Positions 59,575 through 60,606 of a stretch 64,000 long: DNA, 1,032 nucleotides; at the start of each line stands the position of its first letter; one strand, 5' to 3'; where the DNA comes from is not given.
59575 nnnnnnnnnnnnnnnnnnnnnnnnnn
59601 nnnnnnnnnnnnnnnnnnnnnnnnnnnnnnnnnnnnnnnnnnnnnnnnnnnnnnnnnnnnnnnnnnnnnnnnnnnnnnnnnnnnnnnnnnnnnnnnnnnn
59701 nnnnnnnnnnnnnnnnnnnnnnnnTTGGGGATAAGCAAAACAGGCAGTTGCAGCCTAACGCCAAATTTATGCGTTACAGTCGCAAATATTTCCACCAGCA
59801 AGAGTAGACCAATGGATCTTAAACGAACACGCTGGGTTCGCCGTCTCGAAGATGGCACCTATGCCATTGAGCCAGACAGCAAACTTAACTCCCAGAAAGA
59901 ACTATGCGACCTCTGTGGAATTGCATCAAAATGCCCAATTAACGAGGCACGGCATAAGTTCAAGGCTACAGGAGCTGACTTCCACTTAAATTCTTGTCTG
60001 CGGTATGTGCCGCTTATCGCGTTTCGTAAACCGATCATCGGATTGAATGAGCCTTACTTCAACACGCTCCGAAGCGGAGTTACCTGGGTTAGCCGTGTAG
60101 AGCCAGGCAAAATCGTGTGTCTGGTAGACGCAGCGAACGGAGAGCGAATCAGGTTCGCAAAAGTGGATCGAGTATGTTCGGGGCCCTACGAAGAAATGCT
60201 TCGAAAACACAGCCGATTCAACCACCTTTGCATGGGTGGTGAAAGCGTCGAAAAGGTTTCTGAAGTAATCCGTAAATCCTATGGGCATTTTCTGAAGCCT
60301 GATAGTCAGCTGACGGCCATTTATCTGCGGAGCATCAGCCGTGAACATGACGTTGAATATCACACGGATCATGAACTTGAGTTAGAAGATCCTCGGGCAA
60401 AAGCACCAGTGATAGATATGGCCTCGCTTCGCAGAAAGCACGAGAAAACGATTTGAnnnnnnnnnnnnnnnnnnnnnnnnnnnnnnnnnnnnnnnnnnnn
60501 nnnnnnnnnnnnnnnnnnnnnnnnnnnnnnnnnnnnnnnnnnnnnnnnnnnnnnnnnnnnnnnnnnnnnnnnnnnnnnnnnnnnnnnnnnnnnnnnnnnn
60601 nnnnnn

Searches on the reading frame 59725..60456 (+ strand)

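Call 96: search_protein_families(library=phrogs, proteins=[window:59725-60456:+], max_evalue=0.00001)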
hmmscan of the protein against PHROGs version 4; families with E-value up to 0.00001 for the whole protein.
window:59725-60456:+ (243 aa): 3 families
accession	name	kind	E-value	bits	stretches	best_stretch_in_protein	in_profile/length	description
phrog_2105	-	unknown function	2.9e-105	351.4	1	30-242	1-213/214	-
phrog_14346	-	unknown function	2e-28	99.5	1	170-242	1-73/74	-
phrog_3705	-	unknown function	3.7e-10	41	1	98-204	7-118/119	-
